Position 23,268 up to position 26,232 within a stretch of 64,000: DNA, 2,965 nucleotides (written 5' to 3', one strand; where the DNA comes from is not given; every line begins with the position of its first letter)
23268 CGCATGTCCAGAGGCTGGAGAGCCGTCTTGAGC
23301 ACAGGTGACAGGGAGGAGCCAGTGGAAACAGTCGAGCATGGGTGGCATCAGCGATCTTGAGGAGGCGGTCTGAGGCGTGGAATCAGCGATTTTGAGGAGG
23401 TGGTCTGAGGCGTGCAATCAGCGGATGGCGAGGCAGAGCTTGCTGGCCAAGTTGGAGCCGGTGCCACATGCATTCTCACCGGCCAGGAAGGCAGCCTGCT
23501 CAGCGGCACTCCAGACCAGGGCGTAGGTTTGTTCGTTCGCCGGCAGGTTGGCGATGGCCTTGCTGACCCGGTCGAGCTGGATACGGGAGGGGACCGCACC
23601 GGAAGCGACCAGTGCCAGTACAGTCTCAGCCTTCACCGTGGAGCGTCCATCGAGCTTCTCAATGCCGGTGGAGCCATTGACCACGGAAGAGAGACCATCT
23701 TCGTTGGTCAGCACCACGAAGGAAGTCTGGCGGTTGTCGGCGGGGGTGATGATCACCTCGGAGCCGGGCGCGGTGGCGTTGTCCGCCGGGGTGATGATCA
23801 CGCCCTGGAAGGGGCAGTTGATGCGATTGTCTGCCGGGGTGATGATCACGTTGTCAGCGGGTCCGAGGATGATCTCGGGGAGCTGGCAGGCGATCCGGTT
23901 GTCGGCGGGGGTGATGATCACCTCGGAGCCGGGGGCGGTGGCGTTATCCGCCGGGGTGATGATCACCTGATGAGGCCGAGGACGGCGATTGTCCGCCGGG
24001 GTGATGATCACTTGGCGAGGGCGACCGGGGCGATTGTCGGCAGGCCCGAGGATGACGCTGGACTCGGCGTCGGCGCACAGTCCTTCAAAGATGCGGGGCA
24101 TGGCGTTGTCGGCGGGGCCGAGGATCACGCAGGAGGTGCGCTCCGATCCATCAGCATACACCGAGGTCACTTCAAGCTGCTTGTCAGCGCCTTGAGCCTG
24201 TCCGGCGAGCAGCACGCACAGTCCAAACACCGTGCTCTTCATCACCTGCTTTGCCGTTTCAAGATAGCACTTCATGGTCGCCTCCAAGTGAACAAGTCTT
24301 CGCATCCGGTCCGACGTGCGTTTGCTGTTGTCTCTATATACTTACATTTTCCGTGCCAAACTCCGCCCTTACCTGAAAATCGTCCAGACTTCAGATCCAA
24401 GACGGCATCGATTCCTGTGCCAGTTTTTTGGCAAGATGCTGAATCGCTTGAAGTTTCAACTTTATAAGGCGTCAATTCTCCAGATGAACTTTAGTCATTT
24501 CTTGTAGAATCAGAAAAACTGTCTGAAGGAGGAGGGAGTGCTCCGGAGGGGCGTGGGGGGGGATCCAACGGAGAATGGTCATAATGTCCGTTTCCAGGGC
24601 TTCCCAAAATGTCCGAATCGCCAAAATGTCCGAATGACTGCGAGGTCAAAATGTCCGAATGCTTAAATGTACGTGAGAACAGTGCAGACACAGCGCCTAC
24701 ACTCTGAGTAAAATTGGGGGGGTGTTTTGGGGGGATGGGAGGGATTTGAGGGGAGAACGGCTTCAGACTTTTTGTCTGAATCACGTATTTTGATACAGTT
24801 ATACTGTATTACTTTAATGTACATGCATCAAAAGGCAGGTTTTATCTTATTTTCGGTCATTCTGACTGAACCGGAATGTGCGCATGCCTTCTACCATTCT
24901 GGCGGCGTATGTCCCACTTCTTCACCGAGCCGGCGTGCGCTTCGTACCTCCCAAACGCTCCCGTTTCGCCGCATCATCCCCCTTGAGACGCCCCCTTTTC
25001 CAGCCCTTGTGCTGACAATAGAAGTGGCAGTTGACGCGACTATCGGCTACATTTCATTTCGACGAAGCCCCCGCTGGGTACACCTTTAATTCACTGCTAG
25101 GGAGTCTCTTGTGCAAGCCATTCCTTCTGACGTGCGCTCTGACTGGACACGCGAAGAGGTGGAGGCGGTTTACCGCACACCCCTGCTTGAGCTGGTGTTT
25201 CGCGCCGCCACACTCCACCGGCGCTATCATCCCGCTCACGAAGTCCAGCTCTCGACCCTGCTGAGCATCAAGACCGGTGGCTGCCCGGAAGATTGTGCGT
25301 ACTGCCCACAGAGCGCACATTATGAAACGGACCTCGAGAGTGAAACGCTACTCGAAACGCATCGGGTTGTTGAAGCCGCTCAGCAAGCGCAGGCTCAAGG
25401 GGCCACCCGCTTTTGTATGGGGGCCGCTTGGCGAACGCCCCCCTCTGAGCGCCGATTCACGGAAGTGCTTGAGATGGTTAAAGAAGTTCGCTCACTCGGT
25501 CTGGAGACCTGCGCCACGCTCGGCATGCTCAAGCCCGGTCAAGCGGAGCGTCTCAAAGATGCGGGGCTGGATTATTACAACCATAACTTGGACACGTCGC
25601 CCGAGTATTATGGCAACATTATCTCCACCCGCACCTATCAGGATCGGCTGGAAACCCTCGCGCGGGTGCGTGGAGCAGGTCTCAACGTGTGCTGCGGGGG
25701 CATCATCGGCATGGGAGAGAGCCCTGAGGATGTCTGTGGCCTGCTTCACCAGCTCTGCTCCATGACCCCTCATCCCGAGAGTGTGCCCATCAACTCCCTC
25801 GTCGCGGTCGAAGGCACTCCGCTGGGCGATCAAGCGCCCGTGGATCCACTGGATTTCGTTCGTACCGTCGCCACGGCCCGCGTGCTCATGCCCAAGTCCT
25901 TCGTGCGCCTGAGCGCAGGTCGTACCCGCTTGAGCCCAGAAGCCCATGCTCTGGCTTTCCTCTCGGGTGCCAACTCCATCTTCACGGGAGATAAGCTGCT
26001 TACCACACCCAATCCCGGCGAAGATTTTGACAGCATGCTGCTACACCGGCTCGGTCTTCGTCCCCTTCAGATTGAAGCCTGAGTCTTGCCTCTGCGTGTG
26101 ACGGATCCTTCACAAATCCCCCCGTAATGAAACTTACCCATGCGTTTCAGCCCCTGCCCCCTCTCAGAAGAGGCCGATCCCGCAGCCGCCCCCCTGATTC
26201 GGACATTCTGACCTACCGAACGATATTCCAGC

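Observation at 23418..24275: Secreted protein built from nine copies of an invariant octapeptide (V/I)I(I/L)(T/G)PADN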

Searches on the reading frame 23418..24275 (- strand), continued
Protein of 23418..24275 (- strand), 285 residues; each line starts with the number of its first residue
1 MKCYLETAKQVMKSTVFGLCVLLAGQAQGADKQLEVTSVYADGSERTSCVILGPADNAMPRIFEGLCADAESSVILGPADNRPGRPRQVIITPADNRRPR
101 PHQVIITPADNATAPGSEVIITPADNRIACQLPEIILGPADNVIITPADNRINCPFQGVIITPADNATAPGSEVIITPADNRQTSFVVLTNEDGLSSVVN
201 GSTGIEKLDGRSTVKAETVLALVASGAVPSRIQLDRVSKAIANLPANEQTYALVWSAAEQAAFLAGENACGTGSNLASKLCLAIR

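Call 51: fold_search(model_id=the predicted structure, library=pdb)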
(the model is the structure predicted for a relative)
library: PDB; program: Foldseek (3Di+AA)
matches with E <= 10: 209; with E <= 0.001: 0
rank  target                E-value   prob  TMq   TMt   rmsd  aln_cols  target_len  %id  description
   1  3h74                  3.3e-01  0.07  0.13  0.13  15.6       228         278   12  Crystal structure of pyridoxal kinase from Lactobacillus plantarum (released 2009-05-26)
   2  3ibq                  6.7e-01  0.04  0.13  0.14  15.6       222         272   14  Crystal structure of pyridoxal kinase from Lactobacillus plantarum in complex with ATP (released 2009-07-28)
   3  3hyo                  8.0e-01  0.04  0.12  0.13  15.3       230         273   13  Crystal structure of pyridoxal kinase from Lactobacillus plantarum in complex with ADP (released 2009-06-30)
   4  8yt8_D                8.5e-01  0.02  0.11  0.12  24.0       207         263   12  Cryo-EM structure of the dystrophin glycoprotein complex (released 2024-12-11)
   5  9c3c_d                1.6e+00  0.02  0.11  0.12  23.9       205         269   12  Cryo-EM structure of native dystrophin-glycoprotein complex (DGC) (released 2024-10-23)
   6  4mfb_A                1.6e+00  0.02  0.09  0.05  17.7       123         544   11  Crystal Structure of HIV-1 Reverse Transcriptase in Complex with 8-(2-(2-(2,4-dioxo-3,4-dihydropyrimidin-1(2H)-yl)etho (released 2013-11-06)
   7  1s6p_A                1.6e+00  0.01  0.09  0.05  18.2       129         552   12  CRYSTAL STRUCTURE OF HUMAN IMMUNODEFICIENCY VIRUS TYPE 1 REVERSE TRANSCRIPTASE (RT) IN COMPLEX WITH JANSSEN-R100943 (released 2004-05-11)
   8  5h75_A                2.0e+00  0.03  0.14  0.17  15.4       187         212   11  Crystal structure of the MrsD-Protein A fusion protein (released 2017-06-28)
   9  7tcd                  2.1e+00  0.04  0.14  0.10  20.9       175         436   12  LOV2-DARPIN fusion: D13 (released 2023-07-05)
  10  9exw_A                2.7e+00  0.02  0.10  0.17  15.7       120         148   11  Crystal structure of the PWWP1 domain of NSD2 bound by compound 17. (released 2024-05-29)
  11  2uxq_A                2.7e+00  0.02  0.07  0.05  14.9        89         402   11  Isocitrate dehydrogenase from the psychrophilic bacterium Desulfotalea psychrophila: biochemical properties and crysta (released 2008-02-05)
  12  3hyr_A                2.7e+00  0.01  0.11  0.11  15.2       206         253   13  Structural Insight into G Protein Coupling and Regulation of Fe2+ Membrane Transport (released 2009-08-25)
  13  9f03                  2.9e+00  0.02  0.09  0.08  12.8        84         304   11  mRhubarb720-WT (released 2025-10-29)
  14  2uxq_B                2.9e+00  0.02  0.07  0.05  14.9        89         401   11  Isocitrate dehydrogenase from the psychrophilic bacterium Desulfotalea psychrophila: biochemical properties and crysta (released 2008-02-05)
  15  8zzu_G                3.0e+00  0.20  0.07  0.28   5.8        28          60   18  Molecular Architecture of Human Fibrin Clots (released 2020-01-10)
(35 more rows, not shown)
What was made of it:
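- On Known beta-solenoid repeat families: The best Foldseek E-value is 0.33 (call 51).
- Tried and rejected: Foldseek of the better model against the PDB gave nothing (call 51).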

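Call 65: search_protein_families(library=padloc, proteins=[window:23418-24275:-], max_evalue=0.01)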
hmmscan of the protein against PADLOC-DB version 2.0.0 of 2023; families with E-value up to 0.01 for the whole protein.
window:23418-24275:- (285 aa): 0 families

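Call 72: find_related_loci(query=A4, collection=genome_contigs, flank=10000)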
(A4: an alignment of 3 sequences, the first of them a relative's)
Query A4 (239 aa) in genome_contigs; peptide patterns used: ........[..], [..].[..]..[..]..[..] (x = any residue, [..] = any of these).
33 stretches matched a pattern; 2 encode a relative of the query (tblastn E <= 1e-3); 2 distinct loci.
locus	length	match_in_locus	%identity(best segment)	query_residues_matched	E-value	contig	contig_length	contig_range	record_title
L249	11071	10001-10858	37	9-238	7e-40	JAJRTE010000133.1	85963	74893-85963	MAG: Myxococcota bacterium isolate Dive96_bin1.27 k141_2353616, whole genome shotgun sequence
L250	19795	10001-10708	32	1-239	4e-27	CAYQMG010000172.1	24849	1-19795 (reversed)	MAG TPA_asm: uncultured Gammaproteobacteria bacterium isolate binchicken_co219_296 genome assembly, contig: k141_173058,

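Call 76: find_related_loci(query=A5, collection=genome_contigs, flank=10000)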
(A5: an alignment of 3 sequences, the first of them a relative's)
Query A5 (271 aa) in genome_contigs; peptide patterns used: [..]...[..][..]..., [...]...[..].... (x = any residue, [..] = any of these).
22 stretches matched a pattern, but none encodes a relative of the query by tblastn (E <= 1e-3).

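Call 84: find_encoding_contigs(protein=P0001, flank=2000, max_places=3)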
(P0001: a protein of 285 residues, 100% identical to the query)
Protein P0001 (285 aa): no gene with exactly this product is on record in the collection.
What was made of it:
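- The exact protein is not on record in the contig index (call 84).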

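Call 85: find_encoding_contigs(protein=P0012, flank=10000, max_places=3)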
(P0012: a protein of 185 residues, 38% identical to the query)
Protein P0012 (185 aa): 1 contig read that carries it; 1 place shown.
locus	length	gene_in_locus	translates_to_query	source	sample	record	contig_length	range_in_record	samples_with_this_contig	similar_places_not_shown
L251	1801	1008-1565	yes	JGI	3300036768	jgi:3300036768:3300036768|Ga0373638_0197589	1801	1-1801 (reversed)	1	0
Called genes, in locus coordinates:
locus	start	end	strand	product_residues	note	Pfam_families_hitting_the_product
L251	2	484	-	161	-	?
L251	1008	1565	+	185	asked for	-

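Call 86: find_encoding_contigs(protein=P0005, flank=10000, max_places=3)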
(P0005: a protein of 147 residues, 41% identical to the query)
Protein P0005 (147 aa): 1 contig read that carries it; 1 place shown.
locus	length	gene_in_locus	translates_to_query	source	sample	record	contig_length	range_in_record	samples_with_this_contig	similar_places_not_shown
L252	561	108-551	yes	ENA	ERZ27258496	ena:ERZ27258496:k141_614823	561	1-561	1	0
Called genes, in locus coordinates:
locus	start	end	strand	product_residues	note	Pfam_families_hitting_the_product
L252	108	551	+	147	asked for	-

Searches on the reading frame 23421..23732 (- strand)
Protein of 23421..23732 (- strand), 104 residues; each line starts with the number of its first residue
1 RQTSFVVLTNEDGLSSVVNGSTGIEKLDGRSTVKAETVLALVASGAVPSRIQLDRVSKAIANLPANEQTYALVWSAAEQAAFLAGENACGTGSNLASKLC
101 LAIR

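Call 63: find_homologous_proteins(query=A3, max_evalue=0.01)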
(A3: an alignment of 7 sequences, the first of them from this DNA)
Query A3 (7 sequences): 7805 candidates shared short words with the query, none scored E <= 0.01.
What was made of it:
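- Tried and rejected: A C-terminal-domain-only profile found nothing (call 63).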

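Call 64: search_solved_structures(query=A3, max_evalue=10)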
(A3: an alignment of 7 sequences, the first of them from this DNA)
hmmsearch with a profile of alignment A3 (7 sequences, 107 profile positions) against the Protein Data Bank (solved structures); distinct sequences matched with E-value up to 10: 1.
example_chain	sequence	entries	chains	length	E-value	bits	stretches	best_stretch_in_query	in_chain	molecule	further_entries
5iww_D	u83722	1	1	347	0.22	15.2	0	44-67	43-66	PLS9-PPR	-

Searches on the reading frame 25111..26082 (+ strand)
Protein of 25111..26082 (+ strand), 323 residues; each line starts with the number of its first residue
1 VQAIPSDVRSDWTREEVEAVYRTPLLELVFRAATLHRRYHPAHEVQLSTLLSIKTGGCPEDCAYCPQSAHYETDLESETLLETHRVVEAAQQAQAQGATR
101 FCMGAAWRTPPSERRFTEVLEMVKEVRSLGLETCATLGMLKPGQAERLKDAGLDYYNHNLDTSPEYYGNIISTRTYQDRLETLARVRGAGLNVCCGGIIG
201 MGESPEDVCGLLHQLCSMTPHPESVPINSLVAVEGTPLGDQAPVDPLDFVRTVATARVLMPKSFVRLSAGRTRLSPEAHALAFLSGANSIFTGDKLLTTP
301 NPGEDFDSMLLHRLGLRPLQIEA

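Call 31: search_protein_families(library=pfam, proteins=[window:25111-26082:+], max_evalue=0.00001)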
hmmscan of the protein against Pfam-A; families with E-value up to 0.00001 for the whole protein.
window:25111-26082:+ (323 aa): 2 families
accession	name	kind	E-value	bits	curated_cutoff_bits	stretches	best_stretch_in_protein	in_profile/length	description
PF04055.27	Radical_SAM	-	1.3e-23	84.4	29.5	1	53-213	2-164/166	Radical SAM superfamily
PF06968.18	BATS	-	1.3e-23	83.4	22.2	1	226-316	1-87/88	Biotin and Thiamin Synthesis associated domain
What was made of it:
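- Checked: On the other is a Radical_SAM+BATS biotin synthase at 25111-26082 (call 31).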
